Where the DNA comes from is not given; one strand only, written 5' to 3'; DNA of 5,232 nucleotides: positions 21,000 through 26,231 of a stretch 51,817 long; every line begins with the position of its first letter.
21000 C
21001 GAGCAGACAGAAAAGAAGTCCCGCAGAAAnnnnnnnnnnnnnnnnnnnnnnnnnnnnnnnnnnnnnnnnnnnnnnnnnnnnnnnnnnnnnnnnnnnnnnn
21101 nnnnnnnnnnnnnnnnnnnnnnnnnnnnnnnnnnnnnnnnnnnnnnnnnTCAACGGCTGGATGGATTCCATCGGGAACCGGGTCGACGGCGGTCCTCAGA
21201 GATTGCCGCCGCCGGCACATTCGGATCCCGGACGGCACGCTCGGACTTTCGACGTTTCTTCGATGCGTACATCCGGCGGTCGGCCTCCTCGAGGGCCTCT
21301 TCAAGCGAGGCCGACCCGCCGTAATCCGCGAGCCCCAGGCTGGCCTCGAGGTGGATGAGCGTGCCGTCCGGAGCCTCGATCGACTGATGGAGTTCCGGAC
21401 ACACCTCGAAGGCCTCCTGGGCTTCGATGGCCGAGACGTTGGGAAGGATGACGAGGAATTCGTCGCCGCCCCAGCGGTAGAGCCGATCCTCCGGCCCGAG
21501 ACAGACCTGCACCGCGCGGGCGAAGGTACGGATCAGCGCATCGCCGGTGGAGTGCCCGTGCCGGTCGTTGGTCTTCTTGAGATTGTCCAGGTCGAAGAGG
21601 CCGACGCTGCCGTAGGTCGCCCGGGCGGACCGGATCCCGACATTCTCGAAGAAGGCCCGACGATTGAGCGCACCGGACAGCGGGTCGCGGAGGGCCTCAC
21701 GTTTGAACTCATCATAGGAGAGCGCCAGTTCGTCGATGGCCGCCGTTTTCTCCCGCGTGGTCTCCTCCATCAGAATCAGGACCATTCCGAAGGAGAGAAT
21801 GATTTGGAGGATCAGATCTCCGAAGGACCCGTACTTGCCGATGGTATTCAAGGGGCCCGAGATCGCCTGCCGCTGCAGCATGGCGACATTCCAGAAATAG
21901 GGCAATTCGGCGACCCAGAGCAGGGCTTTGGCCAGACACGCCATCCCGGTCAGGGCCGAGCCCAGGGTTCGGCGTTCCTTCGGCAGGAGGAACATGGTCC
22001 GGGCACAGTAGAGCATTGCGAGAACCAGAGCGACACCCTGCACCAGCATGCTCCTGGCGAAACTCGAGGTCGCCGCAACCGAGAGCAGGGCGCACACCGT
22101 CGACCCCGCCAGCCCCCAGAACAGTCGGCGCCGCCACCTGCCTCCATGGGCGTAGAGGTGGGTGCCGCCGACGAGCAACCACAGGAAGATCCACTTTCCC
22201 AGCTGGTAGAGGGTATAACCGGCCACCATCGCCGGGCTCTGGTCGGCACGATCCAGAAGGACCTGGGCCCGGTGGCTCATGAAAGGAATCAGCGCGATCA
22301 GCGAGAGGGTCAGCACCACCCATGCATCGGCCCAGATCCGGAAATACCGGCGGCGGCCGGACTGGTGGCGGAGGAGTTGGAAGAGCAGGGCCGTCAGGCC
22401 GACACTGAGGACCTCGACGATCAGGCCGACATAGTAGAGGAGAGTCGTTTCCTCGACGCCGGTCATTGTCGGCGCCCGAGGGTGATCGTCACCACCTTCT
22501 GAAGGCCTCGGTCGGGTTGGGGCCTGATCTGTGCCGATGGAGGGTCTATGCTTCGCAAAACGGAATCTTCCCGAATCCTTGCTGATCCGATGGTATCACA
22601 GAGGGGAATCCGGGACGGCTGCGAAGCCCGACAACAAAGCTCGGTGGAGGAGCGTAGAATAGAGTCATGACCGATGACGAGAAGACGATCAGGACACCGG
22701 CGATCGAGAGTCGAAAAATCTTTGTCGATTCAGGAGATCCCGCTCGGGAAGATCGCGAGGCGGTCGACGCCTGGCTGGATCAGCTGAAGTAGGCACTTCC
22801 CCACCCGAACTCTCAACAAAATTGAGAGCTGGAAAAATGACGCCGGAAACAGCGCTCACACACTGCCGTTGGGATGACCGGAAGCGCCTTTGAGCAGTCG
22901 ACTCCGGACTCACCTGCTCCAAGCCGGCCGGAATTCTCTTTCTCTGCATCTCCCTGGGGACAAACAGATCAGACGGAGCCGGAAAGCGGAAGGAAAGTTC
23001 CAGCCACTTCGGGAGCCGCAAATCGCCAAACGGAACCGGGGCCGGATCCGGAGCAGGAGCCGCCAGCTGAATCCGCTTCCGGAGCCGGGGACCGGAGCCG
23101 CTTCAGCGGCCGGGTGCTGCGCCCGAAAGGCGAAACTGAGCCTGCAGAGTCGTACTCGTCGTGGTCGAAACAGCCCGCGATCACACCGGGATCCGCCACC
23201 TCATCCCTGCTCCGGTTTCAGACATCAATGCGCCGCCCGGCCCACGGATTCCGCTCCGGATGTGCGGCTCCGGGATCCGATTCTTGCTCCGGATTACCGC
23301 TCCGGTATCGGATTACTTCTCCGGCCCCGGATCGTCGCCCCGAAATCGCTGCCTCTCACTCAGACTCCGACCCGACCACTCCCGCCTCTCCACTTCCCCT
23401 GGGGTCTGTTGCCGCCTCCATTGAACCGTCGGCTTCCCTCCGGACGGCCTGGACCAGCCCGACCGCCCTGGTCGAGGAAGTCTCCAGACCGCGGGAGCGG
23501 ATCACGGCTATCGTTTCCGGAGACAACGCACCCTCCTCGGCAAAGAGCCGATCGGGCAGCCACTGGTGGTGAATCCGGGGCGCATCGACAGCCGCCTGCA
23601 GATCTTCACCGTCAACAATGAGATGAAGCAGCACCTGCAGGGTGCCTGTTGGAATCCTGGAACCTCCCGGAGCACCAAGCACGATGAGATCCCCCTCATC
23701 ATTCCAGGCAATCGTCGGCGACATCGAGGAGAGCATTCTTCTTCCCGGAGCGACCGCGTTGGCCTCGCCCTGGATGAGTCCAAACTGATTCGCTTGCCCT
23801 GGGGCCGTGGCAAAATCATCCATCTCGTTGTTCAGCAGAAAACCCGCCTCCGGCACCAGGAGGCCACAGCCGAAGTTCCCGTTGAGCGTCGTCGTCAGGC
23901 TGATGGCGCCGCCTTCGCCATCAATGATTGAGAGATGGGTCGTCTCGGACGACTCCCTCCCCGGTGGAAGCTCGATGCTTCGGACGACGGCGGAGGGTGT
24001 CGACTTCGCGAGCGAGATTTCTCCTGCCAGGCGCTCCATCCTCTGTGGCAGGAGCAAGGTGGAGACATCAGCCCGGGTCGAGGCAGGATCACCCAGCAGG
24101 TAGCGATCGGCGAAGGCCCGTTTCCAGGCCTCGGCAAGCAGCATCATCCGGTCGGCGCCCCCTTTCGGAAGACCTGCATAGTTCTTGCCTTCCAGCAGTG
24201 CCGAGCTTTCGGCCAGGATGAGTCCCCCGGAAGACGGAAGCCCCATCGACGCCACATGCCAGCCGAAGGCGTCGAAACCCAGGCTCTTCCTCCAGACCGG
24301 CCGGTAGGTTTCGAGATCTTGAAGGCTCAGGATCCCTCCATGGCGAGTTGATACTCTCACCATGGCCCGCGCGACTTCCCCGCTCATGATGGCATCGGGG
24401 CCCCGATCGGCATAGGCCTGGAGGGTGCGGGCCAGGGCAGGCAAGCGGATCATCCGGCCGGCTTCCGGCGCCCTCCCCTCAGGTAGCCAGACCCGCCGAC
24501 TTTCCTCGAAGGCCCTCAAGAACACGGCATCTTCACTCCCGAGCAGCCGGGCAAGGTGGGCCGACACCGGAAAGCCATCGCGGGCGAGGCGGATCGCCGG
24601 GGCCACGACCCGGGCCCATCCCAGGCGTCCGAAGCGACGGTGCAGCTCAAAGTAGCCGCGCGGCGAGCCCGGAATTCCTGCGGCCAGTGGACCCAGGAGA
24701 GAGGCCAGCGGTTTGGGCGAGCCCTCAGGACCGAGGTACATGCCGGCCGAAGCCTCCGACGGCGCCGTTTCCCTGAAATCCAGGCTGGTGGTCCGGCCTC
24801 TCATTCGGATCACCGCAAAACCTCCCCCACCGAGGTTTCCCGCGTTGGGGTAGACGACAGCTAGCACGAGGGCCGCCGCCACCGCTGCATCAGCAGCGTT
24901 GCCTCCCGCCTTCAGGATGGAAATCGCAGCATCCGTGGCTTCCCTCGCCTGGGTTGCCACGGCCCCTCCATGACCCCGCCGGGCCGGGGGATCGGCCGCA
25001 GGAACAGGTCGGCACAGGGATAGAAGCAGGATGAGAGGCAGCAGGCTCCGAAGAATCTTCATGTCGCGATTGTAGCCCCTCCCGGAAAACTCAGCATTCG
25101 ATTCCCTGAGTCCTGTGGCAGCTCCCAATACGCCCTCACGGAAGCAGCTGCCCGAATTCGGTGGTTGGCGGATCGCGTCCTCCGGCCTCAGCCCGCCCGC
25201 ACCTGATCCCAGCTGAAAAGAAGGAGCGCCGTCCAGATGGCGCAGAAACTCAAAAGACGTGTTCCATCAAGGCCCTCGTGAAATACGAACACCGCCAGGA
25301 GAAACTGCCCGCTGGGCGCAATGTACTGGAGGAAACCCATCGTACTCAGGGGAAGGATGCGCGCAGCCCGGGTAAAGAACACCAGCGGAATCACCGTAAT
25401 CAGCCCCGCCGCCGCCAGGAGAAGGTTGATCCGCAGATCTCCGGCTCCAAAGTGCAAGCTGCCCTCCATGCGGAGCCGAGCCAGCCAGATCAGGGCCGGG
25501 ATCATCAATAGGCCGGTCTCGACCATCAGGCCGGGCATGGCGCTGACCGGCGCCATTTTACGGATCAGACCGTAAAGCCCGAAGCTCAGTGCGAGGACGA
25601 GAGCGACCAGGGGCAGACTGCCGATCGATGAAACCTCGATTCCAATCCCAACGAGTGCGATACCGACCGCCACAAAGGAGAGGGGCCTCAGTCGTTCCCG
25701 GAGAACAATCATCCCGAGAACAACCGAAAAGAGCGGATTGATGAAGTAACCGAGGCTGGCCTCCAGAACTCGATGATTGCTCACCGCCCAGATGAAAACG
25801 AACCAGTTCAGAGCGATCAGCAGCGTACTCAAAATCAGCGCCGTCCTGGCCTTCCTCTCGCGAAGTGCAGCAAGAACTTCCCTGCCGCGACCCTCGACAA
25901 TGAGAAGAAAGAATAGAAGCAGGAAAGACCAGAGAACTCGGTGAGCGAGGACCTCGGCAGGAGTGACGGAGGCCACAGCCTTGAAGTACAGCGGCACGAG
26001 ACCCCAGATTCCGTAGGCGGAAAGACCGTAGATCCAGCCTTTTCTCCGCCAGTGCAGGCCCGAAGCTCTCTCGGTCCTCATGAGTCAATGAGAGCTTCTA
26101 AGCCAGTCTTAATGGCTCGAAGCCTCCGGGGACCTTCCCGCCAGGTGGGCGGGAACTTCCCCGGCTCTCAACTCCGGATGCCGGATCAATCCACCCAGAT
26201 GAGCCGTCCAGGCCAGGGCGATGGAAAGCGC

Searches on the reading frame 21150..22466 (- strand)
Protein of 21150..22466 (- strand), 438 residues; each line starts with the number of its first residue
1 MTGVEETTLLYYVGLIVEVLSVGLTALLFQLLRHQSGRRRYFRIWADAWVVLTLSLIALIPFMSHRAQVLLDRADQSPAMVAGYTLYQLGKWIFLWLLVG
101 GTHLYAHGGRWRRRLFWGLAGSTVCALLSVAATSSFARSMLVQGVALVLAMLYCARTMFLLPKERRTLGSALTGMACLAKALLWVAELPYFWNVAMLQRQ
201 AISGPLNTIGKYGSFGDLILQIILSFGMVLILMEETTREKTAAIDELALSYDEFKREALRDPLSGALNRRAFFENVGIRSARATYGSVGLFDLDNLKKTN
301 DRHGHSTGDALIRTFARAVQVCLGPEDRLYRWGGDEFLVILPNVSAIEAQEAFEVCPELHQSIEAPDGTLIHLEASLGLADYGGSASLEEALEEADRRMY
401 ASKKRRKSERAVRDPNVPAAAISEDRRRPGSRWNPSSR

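Call 21: search_protein_families(library=pfam, proteins=[window:21150-22466:-])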
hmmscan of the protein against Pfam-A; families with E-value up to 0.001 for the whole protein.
window:21150-22466:- (438 aa): 1 family
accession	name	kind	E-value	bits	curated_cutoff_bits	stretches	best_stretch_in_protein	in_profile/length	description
PF00990.26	GGDEF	-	1.1e-30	107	23.8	1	258-407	1-159/161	Diguanylate cyclase, GGDEF domain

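Call 62: list_cluster_members(proteins=[window:17303-18094:+, window:17255-18094:+, window:16828-17322:+, window:16804-17322:+, window:2170-5241:-, window:21150-22466:-, window:37426-38424:+, window:106-819:+, window:41740-42867:+, window:45750-47126:+])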
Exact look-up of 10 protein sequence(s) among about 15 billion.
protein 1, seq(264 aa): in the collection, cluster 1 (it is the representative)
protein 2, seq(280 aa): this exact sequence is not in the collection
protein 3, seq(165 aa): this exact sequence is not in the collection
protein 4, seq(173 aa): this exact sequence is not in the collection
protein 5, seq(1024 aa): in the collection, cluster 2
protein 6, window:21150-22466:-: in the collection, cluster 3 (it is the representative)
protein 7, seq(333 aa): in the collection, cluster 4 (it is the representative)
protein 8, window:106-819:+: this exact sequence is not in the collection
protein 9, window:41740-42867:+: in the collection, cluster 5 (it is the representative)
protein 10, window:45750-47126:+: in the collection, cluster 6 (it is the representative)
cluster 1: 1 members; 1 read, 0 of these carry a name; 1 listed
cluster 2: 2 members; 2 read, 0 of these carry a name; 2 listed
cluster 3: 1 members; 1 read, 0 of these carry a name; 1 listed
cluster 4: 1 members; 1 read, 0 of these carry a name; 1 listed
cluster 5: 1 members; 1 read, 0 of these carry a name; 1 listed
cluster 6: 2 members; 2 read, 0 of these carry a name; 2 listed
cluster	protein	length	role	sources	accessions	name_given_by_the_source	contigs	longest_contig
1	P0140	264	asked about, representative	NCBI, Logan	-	-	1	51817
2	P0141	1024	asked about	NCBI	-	-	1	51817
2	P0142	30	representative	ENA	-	-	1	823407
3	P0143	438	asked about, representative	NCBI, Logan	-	-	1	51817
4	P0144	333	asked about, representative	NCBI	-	-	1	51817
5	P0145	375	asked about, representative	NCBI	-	-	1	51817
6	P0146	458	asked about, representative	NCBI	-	-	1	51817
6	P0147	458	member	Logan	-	-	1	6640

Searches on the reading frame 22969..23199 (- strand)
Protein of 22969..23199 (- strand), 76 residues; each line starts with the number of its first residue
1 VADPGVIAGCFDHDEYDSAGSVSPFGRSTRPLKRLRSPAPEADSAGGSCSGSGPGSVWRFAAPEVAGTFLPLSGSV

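Call 90: search_protein_representatives(protein=window:22969-23199:-)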
Query: 76 residues. Proteins with E-value up to 0.001 (for the whole library): 0; up to 1e-10: 0; up to 1e-30: 0. The best 0 are listed.
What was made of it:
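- The 76-aa ORF had no hit in 1.84 billion protein representatives (call 90).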

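Call 93: search_protein_families(library=pfam, proteins=[window:22969-23199:-], max_evalue=0.1)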
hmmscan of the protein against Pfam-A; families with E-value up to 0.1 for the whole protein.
window:22969-23199:- (76 aa): 0 families
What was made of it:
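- Searches of 1.84 billion protein representatives (call 90) and of Pfam (call 93) returned no hit.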

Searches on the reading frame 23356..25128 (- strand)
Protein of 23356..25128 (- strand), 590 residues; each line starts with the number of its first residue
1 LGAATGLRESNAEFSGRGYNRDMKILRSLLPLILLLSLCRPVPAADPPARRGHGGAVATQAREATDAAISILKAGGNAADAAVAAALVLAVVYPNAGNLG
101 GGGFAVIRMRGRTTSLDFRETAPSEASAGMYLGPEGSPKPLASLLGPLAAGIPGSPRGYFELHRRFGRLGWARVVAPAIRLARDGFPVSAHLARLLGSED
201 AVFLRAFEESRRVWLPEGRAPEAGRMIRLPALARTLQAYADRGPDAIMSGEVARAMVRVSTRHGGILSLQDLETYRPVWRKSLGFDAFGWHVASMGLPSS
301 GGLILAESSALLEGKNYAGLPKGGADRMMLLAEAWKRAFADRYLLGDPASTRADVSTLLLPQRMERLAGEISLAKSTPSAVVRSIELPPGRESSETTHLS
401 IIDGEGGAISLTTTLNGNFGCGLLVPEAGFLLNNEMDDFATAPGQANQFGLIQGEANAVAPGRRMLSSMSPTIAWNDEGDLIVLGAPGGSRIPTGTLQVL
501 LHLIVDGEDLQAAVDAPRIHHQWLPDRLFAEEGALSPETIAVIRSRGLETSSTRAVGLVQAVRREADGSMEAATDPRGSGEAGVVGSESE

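Call 21: search_protein_families(library=pfam, proteins=[window:23356-25128:-])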
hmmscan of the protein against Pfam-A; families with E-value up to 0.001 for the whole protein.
window:23356-25128:- (590 aa): 1 family
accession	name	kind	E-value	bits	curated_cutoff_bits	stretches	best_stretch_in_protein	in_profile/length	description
PF01019.26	G_glu_transpept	-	5.6e-146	487.8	27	1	70-580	2-512/512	Gamma-glutamyltranspeptidase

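Call 27: find_homologous_proteins(query=window:23356-25128:-, max_evalue=1e-100)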
Query window:23356-25128:- (590 aa): 4598 proteins with E <= 1e-100 among 8000 candidates; the best 120 are listed.
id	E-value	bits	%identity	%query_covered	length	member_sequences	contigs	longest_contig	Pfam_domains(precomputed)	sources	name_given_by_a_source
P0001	0.0e+0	1156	100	91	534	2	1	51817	PF01019.28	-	-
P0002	4.7e-217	740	65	93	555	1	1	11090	PF01019.28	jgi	-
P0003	4.3e-206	704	60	95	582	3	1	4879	PF01019.28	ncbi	ncbi:MAG: gamma-glutamyltransferase, partial [Acidobacteriota bacterium]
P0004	4.2e-203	694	61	91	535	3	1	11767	PF01019.28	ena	-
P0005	1.2e-201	689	61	92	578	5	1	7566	PF01019.28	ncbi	-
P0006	3.2e-201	688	60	95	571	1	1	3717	PF01019.28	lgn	-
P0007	9.1e-201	687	62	93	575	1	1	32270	PF01019.28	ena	-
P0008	1.2e-200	686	61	91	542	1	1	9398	PF01019.28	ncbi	-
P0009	1.4e-200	686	61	92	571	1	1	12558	PF01019.28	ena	-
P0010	3.9e-200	685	61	89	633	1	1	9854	PF01019.28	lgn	-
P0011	7.7e-200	684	59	95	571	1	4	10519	PF01019.28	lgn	-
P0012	2.1e-199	682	62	88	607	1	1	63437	PF01019.28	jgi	jgi:gamma-glutamyltranspeptidase/glutathione hydrolase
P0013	2.5e-199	682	60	92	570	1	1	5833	PF01019.28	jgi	-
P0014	3.4e-199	681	61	92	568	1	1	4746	PF01019.28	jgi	jgi:gamma-glutamyltranspeptidase/glutathione hydrolase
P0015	3.9e-199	681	59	94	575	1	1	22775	PF01019.28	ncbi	-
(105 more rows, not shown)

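Call 28: find_encoding_contigs(protein=P0001, flank=10000, max_places=5)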
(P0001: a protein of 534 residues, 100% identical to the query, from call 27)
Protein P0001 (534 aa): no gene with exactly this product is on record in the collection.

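Call 35: list_cluster_members(proteins=[P0001])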
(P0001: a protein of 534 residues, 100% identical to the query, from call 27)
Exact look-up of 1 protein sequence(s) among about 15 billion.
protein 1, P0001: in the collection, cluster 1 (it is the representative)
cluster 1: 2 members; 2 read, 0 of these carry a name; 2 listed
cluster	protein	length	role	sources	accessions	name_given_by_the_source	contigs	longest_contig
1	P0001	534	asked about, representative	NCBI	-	-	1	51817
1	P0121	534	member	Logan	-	-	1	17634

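Call 36: find_encoding_contigs(protein=P0121, flank=10000, max_places=10)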
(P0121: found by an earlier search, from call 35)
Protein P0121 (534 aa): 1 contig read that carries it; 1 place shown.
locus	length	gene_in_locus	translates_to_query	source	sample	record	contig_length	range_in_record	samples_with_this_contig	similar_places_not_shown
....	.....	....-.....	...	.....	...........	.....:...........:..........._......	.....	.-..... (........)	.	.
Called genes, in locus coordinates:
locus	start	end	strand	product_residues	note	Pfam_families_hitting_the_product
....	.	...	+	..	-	?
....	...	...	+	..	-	-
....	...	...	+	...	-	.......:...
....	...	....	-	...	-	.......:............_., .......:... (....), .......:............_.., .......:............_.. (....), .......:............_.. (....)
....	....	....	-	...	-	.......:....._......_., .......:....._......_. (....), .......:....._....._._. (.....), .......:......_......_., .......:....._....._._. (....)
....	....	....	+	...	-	-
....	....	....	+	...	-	-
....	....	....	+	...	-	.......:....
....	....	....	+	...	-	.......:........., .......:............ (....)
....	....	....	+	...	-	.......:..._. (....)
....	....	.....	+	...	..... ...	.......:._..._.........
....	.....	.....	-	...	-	-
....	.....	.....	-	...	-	-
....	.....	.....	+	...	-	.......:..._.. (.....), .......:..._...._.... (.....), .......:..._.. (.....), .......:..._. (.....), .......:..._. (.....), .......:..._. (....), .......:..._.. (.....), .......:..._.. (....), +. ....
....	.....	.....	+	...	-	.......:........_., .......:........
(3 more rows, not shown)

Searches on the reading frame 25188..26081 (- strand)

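Call 21: search_protein_families(library=pfam, proteins=[window:25188-26081:-])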
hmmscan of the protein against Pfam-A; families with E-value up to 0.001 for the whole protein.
window:25188-26081:- (297 aa): 1 family
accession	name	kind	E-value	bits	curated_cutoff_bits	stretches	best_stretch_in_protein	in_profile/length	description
PF00892.27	EamA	-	7.4e-17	62.3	28.2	1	14-146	2-130/135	EamA-like transporter family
